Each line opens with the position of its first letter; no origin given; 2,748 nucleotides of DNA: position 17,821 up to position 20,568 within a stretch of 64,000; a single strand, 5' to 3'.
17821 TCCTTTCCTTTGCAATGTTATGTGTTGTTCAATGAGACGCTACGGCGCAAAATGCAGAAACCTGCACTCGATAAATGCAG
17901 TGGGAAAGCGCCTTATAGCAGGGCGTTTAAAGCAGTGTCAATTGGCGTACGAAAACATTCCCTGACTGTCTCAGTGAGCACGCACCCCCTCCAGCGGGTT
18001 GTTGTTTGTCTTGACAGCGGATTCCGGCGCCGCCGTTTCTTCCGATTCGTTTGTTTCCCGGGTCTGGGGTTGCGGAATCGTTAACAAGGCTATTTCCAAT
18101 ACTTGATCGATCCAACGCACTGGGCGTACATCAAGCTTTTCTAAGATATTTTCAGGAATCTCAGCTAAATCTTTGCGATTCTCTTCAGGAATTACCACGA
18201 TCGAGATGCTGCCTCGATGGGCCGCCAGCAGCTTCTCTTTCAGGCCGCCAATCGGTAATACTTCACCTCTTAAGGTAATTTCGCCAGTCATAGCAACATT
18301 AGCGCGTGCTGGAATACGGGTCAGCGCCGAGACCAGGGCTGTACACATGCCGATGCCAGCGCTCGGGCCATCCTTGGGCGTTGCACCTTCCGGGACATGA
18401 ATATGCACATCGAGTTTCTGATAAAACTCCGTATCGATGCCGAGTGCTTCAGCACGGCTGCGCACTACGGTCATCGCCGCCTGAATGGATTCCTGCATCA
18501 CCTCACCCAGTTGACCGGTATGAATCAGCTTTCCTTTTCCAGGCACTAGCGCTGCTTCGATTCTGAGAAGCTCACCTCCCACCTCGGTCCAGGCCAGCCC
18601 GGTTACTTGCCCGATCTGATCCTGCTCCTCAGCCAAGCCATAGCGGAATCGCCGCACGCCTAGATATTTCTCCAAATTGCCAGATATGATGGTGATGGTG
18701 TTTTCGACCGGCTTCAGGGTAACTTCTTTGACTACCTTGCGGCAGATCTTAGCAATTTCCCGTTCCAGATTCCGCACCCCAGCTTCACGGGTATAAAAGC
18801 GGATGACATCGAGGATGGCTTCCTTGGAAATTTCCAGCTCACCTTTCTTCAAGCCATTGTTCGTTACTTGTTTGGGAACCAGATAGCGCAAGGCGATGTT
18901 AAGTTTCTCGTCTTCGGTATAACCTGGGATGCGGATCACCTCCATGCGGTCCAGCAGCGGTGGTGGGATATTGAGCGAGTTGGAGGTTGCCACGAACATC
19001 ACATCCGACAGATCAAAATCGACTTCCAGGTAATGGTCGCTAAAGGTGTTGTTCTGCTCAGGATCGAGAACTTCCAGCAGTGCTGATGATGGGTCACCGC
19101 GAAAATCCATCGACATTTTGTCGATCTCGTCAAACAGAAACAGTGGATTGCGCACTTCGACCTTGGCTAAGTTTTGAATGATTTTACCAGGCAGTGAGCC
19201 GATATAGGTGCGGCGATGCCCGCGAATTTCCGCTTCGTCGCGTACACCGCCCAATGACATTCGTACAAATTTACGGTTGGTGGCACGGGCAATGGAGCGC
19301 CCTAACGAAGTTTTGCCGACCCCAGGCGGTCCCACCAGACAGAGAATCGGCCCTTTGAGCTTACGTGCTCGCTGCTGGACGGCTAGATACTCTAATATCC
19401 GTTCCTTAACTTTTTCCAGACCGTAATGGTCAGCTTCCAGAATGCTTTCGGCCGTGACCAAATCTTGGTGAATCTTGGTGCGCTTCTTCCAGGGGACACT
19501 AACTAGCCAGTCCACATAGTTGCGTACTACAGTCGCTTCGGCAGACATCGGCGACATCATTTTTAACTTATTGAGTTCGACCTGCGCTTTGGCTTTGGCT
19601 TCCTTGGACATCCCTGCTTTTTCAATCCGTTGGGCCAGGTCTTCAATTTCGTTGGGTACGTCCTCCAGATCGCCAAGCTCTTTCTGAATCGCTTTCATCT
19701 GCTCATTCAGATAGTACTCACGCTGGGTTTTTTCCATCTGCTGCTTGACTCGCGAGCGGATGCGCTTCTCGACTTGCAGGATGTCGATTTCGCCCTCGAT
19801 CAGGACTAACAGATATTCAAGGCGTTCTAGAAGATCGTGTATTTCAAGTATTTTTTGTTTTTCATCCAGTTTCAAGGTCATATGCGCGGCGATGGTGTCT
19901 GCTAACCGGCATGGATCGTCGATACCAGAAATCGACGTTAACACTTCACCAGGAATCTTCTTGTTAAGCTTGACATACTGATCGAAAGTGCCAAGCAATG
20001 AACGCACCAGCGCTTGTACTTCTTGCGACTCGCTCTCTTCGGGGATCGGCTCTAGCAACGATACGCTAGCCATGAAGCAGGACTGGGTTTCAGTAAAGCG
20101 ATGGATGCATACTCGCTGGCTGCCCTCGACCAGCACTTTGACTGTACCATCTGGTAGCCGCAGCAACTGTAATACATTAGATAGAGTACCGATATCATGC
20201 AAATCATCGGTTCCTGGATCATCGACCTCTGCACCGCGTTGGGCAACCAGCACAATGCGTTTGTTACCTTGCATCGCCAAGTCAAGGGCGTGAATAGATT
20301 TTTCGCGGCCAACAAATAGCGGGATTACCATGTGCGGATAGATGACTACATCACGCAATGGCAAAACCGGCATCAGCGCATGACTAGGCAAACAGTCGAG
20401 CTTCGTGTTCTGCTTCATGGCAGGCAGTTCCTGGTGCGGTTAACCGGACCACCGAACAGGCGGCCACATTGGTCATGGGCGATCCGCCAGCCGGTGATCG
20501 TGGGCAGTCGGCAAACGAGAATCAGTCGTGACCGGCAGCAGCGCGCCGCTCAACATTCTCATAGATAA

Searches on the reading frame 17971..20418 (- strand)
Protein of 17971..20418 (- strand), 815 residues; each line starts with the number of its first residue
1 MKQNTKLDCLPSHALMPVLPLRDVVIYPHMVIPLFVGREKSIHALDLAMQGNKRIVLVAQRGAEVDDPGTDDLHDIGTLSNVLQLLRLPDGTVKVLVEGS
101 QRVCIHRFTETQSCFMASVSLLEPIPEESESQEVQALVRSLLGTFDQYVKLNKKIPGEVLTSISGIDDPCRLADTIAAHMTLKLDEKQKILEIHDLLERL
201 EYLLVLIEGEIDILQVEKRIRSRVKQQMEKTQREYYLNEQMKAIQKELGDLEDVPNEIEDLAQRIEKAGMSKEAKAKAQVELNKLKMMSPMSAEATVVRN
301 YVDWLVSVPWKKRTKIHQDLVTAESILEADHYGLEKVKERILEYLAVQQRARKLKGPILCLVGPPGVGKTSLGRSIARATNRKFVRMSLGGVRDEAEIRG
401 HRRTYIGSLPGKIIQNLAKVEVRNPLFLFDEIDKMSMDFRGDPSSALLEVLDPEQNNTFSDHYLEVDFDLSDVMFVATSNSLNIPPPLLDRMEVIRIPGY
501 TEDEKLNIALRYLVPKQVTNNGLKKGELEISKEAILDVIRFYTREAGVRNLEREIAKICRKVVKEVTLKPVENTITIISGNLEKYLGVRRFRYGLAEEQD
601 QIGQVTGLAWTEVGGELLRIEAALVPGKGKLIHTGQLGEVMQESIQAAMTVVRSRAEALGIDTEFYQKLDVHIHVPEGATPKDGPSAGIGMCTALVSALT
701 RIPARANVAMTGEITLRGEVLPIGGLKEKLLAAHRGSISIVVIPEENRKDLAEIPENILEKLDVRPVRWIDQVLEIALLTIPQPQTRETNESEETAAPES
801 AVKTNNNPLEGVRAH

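Call 7: find_encoding_contigs(protein=window:17971-20418:-, flank=3000, max_places=6)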
Protein window:17971-20418:- (815 aa): 19 contigs read that carry it; 6 places shown.
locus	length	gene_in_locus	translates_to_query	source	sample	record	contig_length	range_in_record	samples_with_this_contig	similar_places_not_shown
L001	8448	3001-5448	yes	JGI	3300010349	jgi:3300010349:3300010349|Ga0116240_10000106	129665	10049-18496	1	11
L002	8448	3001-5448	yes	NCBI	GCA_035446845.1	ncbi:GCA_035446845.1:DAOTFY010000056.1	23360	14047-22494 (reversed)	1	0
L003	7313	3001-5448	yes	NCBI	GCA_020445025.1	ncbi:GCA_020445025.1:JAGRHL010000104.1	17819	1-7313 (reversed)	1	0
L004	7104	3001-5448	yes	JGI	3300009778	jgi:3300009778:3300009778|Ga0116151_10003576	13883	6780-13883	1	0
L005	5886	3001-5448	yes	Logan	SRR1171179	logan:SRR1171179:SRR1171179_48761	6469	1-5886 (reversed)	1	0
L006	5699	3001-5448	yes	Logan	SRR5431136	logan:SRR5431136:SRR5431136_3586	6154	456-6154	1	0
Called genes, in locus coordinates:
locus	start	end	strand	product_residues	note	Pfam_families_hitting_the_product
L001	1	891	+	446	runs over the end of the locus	PF05697:Trigger_N, PF05698:Trigger_C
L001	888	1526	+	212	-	PF00574:CLP_protease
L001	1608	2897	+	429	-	PF06689:zf-C4_ClpX, PF01078:Mg_chelatase (faint), PF05496:RuvB_N (faint), PF00004:AAA, PF07724:AAA_2, PF07728:AAA_5 (weak), PF13401:AAA_22 (weak), PF10431:ClpB_D2-small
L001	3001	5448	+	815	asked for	PF02190:LON_substr_bdg, PF00004:AAA, PF07728:AAA_5, PF22667:Lon_lid, PF05362:Lon_C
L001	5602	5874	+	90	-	PF00216:Bac_DNA_binding, PF18291:HU-HIG (weak), PF18289:HU-CCDC81_euk_2 (faint)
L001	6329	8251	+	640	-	PF13623:SurA_N_2, PF13624:SurA_N_3, PF13145:Rotamase_2, PF13616:Rotamase_3, PF00639:Rotamase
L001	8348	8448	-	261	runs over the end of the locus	PF00106:adh_short, PF13561:adh_short_C2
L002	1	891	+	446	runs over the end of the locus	PF05697:Trigger_N, PF05698:Trigger_C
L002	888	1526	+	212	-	PF00574:CLP_protease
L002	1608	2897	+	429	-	PF06689:zf-C4_ClpX, PF01078:Mg_chelatase (faint), PF05496:RuvB_N (faint), PF00004:AAA, PF07724:AAA_2, PF07728:AAA_5 (weak), PF13401:AAA_22 (weak), PF10431:ClpB_D2-small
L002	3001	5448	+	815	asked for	PF02190:LON_substr_bdg, PF00004:AAA, PF07728:AAA_5, PF22667:Lon_lid, PF05362:Lon_C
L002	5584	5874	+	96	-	PF18291:HU-HIG, PF00216:Bac_DNA_binding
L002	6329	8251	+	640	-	PF13623:SurA_N_2, PF13624:SurA_N_3, PF13145:Rotamase_2, PF13616:Rotamase_3, PF00639:Rotamase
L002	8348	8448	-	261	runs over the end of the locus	PF00106:adh_short, PF13561:adh_short_C2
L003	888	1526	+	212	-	PF00574:CLP_protease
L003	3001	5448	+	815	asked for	PF02190:LON_substr_bdg, PF00004:AAA, PF07728:AAA_5, PF22667:Lon_lid, PF05362:Lon_C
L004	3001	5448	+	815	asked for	PF02190:LON_substr_bdg, PF00004:AAA, PF07728:AAA_5, PF22667:Lon_lid, PF05362:Lon_C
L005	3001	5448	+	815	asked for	PF02190:LON_substr_bdg, PF00004:AAA, PF07728:AAA_5, PF22667:Lon_lid, PF05362:Lon_C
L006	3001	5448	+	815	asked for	PF02190:LON_substr_bdg, PF00004:AAA, PF07728:AAA_5, PF22667:Lon_lid, PF05362:Lon_C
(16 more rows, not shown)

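Call 45: list_cluster_members(proteins=[window:17971-20418:-, P0001])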
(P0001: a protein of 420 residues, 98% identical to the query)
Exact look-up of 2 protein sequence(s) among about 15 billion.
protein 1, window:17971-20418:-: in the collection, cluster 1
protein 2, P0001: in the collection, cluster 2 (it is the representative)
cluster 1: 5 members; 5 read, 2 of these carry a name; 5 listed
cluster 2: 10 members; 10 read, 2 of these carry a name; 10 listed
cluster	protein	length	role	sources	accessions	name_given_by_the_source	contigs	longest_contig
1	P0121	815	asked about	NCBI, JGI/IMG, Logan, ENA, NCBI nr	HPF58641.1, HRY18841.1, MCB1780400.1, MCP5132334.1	MAG TPA: endopeptidase La [Candidatus Competibacteraceae bacterium] | endopeptidase La [Candidatus Competibacteraceae bacterium]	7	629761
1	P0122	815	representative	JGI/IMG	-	-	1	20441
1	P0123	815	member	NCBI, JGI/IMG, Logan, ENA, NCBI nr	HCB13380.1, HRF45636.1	MAG TPA: endopeptidase La [Gammaproteobacteria bacterium] | endopeptidase La [Gammaproteobacteria bacterium]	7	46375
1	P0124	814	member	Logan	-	-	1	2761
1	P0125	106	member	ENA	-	-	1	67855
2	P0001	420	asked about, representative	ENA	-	-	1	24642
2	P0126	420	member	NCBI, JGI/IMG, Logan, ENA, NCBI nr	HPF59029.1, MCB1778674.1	MAG TPA: flavodoxin-dependent (E)-4-hydroxy-3-methylbut-2-enyl-diphosphate synthase ... | flavodoxin-dependent (E)-4-hydroxy-3-methylbut-2-enyl-diphosphate synthase [Candidatus ...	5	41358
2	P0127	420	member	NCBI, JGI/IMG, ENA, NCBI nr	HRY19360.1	MAG TPA: flavodoxin-dependent (E)-4-hydroxy-3-methylbut-2-enyl-diphosphate synthase ... | flavodoxin-dependent (E)-4-hydroxy-3-methylbut-2-enyl-diphosphate synthase [Candidatus ...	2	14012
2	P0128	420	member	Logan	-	-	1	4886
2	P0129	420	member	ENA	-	-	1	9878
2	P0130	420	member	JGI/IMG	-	-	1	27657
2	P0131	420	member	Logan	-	-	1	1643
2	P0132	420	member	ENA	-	-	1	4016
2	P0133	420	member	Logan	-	-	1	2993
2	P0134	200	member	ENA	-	-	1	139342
